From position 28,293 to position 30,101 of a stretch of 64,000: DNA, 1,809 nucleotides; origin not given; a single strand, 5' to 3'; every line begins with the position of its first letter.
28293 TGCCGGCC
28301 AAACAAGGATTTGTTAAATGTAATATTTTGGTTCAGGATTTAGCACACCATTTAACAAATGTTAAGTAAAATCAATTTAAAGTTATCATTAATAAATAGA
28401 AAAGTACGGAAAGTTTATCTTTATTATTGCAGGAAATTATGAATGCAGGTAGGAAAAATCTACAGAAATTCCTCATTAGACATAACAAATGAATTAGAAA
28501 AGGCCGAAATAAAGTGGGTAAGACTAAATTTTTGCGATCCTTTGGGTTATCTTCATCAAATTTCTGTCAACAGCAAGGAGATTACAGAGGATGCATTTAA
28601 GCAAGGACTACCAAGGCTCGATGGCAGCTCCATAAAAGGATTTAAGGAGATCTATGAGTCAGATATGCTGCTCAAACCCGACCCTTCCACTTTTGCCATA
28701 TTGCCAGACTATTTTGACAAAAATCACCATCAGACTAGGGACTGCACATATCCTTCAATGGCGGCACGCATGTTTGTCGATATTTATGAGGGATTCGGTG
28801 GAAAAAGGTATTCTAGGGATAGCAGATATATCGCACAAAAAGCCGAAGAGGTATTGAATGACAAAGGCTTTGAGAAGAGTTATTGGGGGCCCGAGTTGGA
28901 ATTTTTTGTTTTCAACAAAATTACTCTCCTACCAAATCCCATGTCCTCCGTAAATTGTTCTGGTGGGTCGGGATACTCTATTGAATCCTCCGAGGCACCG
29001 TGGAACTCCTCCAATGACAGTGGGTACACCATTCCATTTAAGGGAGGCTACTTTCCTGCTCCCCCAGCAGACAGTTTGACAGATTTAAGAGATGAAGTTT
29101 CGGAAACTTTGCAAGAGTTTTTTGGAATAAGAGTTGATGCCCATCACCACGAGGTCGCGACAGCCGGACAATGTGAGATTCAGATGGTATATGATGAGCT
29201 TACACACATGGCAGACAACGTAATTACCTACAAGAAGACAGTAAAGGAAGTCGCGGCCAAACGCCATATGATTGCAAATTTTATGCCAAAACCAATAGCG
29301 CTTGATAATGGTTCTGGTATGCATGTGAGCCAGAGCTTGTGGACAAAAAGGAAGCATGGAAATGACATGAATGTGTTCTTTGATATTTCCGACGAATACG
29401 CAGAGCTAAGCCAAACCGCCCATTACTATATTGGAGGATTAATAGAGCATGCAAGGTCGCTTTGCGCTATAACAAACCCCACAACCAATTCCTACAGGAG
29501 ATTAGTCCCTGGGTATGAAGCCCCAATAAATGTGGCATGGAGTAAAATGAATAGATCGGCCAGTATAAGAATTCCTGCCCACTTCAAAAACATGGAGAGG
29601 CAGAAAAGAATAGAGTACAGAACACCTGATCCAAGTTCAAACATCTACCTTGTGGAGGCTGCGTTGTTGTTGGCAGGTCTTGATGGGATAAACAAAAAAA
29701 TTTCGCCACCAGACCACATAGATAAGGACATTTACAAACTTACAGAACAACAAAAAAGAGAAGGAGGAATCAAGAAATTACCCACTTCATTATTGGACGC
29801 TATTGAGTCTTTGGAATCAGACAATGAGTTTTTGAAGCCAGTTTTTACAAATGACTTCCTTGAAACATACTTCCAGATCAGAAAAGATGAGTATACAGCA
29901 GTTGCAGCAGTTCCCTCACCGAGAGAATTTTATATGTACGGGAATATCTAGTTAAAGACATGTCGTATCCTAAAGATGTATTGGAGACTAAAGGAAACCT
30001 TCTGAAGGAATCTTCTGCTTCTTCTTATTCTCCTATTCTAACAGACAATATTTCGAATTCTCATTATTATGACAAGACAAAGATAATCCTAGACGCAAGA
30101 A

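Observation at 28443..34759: Complete GS plus split-GOGAT operon in an apparent ammonia-oxidising archaeon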

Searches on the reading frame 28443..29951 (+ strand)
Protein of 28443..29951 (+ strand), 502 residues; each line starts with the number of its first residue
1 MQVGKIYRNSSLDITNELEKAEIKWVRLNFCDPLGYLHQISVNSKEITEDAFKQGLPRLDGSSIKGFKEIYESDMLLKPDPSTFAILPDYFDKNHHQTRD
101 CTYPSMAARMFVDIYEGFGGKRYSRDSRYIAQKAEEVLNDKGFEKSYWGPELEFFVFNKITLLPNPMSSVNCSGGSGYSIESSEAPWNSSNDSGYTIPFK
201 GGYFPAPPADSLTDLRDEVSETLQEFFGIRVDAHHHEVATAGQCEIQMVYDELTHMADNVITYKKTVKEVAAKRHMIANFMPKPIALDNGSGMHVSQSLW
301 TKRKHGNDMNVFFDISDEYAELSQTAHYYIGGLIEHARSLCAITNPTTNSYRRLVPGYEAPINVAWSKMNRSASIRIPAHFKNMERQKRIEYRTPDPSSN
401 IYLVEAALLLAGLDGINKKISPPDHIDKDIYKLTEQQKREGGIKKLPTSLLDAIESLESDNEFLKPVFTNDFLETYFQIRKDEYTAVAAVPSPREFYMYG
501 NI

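Call 3: search_protein_families(library=pfam, proteins=[window:28443-29951:+])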
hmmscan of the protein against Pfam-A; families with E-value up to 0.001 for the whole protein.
window:28443-29951:+ (502 aa): 2 families
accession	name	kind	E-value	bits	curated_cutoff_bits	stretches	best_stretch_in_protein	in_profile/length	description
PF00120.29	Gln-synt_C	-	1.3e-117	393.2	24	1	125-499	2-344/344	Glutamine synthetase, catalytic domain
PF03951.24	Gln-synt_N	-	1.1e-23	83.1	33.4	1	23-115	2-80/82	Glutamine synthetase, beta-Grasp domain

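Call 4: search_protein_families(library=ncbifam, proteins=[window:28443-29951:+])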
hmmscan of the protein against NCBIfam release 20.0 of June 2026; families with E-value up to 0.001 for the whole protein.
window:28443-29951:+ (502 aa): 4 families
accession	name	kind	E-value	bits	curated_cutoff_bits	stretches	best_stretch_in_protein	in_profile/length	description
TIGR00653.1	GlnA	equivalog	4.4e-159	530.1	429.15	1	15-499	4-460/462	type I glutamate--ammonia ligase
NF007006.0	PRK09469.1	equivalog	2.1e-121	405.7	845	1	14-500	6-467/469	glutamate--ammonia ligase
NF045547.1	GGputSyn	equivalog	1.3e-67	228.4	650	1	211-486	163-429/438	gamma-glutamylputrescine synthetase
TIGR03105.1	gln_synth_III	equivalog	3.4e-64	217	469.6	1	217-492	161-426/435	type III glutamate--ammonia ligase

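Call 47: search_solved_structures(query=window:28443-29951:+, show_alignments=1)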
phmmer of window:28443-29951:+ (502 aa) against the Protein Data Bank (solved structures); distinct sequences matched with E-value up to 0.001: 38.
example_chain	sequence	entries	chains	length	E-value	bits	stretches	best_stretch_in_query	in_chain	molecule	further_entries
4s17_A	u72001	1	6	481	4.7e-106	359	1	18-501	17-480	Glutamine synthetase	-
3ng0_A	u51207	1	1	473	2.1e-102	346.9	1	18-499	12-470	Glutamine synthetase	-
4xyc_A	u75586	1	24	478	7.5e-102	345.1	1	20-500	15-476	Glutamine synthetase 1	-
1hto_A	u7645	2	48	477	7.7e-102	345.1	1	20-500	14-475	GLUTAMINE SYNTHETASE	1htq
2bvc_A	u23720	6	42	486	7.8e-102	345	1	20-500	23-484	GLUTAMINE SYNTHETASE 1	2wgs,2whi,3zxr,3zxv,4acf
8v1y_A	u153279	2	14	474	1e-101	344.6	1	15-500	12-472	Glutamine synthetase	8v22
7w85_A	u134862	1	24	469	1.2e-101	344.5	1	16-500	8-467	Glutamine synthetase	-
8pvg_A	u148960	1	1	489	3.3e-101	343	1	14-500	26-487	Glutamine synthetase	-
2gls_A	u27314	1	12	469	8.2e-101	341.7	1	16-500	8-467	GLUTAMINE SYNTHETASE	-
1f1h_A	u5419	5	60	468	8.8e-101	341.6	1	16-500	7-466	PROTEIN (GLUTAMINE SYNTHETASE) | GLUTAMINE SYNTHETASE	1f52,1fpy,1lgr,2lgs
5ldf_A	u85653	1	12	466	1.1e-100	341.3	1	18-500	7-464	Glutamine synthetase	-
9n4x_A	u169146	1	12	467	6.1e-97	328.9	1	19-500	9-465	Glutamine synthetase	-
9k2n_A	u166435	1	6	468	2.5e-95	323.6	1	18-500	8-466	Glutamine synthetase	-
8fbp_A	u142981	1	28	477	1.1e-94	321.5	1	19-500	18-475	Glutamine synthetase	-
8s59_O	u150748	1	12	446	3.1e-84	287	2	197-499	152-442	Glutamine synthetase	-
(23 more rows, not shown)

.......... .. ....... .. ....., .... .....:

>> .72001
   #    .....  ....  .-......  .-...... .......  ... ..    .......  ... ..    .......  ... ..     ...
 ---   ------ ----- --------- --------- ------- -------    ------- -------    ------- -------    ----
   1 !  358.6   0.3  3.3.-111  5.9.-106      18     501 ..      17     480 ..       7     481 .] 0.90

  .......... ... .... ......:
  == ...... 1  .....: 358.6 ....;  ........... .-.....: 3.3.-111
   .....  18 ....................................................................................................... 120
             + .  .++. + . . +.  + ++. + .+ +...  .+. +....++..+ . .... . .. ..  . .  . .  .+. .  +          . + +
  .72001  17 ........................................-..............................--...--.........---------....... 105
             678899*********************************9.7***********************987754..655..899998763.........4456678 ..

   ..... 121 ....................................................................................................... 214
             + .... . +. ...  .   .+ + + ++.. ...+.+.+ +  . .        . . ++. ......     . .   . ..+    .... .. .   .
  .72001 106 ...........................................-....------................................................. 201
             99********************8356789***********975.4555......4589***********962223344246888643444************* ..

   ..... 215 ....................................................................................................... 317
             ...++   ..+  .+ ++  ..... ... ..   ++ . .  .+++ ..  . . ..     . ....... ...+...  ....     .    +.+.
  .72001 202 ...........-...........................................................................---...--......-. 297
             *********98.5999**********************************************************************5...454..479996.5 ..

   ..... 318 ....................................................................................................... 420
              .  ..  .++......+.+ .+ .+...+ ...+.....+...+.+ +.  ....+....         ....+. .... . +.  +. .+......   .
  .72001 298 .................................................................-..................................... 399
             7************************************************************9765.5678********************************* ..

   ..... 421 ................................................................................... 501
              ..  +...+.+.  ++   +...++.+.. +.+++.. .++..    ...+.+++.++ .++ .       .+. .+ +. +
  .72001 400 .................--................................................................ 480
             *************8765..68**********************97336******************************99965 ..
